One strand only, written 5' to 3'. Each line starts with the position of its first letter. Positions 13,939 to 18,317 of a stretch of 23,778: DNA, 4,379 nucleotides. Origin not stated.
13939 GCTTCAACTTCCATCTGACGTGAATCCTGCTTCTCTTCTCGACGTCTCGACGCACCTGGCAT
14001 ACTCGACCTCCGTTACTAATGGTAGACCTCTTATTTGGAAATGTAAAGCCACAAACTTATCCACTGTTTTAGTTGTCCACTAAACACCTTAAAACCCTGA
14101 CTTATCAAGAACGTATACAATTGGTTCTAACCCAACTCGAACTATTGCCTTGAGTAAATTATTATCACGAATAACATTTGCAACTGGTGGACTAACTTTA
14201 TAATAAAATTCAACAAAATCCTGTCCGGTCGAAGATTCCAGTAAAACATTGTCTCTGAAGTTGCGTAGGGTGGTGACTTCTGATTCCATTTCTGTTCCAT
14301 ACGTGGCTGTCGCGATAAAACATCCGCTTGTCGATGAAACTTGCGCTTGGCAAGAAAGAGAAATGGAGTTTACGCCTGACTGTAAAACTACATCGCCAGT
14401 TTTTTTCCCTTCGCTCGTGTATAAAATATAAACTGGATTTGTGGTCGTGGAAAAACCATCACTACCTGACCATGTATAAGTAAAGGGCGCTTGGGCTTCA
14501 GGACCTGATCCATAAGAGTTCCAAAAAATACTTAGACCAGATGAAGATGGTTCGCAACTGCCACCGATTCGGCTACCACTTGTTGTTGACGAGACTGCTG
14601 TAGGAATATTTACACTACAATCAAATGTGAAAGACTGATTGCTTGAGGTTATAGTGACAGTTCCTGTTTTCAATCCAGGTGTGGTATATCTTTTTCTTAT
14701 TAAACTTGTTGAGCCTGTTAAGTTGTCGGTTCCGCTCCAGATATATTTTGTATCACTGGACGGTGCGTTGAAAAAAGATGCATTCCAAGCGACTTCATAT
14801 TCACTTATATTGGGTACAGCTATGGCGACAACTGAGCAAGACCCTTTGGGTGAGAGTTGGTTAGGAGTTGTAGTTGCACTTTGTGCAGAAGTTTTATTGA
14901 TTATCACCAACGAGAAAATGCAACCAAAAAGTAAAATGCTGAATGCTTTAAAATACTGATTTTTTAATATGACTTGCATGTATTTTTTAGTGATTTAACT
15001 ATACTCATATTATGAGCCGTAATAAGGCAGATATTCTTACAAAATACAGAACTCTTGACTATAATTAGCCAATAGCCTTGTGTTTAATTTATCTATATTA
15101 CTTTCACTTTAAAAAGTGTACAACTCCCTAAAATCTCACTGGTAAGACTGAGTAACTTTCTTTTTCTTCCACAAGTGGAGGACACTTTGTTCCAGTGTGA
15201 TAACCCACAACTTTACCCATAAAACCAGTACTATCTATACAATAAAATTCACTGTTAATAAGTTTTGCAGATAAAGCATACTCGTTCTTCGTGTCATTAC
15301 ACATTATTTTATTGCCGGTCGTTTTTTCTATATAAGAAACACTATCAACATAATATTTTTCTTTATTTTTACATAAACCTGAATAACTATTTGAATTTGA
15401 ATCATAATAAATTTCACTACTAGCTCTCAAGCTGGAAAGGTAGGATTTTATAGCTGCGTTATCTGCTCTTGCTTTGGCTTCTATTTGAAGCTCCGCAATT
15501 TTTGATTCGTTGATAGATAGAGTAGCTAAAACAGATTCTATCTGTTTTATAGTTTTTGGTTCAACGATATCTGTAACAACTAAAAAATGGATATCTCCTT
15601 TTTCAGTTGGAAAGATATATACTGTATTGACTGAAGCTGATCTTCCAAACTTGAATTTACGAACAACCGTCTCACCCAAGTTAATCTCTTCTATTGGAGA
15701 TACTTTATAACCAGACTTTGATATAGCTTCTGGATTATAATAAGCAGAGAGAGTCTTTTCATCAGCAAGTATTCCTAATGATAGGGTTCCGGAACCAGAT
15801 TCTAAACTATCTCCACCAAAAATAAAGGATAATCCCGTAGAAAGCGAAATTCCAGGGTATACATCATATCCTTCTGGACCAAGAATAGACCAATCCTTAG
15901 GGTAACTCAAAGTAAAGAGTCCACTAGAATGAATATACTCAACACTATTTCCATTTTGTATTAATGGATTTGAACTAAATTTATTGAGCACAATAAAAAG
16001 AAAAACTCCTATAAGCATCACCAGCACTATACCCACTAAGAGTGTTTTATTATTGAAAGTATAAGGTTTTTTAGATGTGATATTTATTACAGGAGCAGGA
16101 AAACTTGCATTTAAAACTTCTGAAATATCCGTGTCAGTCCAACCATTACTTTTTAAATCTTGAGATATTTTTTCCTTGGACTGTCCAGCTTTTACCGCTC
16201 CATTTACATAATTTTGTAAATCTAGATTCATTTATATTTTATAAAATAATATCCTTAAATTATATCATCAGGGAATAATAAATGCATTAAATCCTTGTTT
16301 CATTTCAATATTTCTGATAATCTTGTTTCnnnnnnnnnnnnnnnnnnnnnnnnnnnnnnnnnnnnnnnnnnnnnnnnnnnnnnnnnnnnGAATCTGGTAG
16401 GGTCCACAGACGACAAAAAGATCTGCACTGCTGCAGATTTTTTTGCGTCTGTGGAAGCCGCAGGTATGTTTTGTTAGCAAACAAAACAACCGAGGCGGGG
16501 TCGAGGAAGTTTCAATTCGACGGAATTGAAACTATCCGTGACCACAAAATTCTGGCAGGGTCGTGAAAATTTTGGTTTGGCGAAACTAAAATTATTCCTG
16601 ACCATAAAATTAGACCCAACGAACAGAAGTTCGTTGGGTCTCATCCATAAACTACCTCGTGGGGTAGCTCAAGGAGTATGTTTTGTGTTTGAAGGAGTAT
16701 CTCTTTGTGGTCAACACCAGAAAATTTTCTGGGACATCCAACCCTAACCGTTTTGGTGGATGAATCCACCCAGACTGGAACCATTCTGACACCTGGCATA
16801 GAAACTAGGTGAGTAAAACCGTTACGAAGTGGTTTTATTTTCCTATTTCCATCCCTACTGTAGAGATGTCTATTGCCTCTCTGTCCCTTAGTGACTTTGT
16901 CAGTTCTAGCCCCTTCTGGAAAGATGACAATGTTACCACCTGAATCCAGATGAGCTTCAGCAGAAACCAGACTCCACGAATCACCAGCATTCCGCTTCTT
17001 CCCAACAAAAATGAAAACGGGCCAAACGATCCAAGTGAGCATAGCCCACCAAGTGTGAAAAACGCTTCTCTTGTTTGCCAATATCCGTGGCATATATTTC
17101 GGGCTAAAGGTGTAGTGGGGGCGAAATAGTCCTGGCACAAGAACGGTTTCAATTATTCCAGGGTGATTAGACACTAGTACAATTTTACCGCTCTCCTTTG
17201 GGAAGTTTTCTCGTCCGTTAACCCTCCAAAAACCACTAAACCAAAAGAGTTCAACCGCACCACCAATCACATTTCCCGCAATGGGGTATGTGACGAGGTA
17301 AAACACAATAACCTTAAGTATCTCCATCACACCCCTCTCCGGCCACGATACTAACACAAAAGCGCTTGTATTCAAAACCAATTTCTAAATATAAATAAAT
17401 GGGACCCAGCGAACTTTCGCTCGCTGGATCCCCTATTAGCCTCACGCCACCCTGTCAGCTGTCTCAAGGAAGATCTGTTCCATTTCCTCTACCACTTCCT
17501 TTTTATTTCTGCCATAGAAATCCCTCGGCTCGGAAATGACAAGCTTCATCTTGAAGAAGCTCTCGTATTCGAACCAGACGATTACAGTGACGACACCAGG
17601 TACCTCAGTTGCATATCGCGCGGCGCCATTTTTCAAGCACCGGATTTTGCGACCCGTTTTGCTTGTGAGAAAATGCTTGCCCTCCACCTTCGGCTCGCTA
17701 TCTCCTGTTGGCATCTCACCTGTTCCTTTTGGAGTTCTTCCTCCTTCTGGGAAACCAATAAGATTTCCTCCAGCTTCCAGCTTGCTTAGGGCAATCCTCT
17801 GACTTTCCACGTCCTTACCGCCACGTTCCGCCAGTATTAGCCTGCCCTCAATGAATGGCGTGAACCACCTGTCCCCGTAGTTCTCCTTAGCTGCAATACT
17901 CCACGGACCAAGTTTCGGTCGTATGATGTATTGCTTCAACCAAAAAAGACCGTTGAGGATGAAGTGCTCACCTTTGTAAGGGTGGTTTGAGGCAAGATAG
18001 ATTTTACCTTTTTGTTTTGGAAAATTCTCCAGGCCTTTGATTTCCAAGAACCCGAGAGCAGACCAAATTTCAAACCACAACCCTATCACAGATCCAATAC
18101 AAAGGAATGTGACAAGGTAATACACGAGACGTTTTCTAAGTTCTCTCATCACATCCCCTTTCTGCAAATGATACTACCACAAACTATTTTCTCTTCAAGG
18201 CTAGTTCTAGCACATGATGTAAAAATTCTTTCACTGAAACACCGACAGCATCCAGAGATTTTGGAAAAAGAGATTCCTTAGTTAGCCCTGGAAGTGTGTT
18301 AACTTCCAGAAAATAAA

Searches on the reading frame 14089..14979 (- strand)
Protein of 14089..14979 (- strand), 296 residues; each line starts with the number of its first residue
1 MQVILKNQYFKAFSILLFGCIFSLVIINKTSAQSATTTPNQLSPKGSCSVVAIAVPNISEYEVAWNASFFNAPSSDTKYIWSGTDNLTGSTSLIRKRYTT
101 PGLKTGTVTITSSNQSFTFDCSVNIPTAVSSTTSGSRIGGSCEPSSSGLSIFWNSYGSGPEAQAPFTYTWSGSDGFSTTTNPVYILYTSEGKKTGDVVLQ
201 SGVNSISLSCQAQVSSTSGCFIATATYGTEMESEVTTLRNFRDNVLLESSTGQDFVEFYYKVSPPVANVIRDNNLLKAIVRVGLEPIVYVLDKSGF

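Call 10: search_protein_families(library=pfam, proteins=[window:14089-14979:-])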
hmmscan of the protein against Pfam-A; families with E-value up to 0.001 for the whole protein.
window:14089-14979:- (296 aa): 1 family
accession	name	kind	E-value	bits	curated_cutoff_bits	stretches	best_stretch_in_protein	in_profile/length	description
PF18911.6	PKD_4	-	7.1e-06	26.4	27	0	62-115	19-73/85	PKD domain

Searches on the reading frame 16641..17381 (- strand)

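Call 10: search_protein_families(library=pfam, proteins=[window:16641-17381:-])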
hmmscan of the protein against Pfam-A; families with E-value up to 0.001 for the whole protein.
window:16641-17381:- (246 aa): 1 family
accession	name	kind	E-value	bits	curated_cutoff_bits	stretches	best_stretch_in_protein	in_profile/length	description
PF01553.26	Acyltransferase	-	2.8e-11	43.8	23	1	53-205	3-131/132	Acyltransferase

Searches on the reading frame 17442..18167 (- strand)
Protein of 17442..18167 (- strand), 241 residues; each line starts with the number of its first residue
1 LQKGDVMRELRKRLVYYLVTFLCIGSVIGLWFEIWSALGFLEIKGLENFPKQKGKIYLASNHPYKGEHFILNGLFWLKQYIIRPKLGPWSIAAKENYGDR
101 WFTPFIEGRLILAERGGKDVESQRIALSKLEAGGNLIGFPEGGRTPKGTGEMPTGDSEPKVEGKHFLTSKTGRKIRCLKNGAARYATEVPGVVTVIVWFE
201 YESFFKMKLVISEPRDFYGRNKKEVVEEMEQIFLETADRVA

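Call 10: search_protein_families(library=pfam, proteins=[window:17442-18167:-])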
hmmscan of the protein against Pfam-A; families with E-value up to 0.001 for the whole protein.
window:17442-18167:- (241 aa): 1 family
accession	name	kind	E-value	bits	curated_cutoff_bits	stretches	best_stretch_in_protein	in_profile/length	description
PF01553.26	Acyltransferase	-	1.3e-05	25.5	23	1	42-191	3-124/132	Acyltransferase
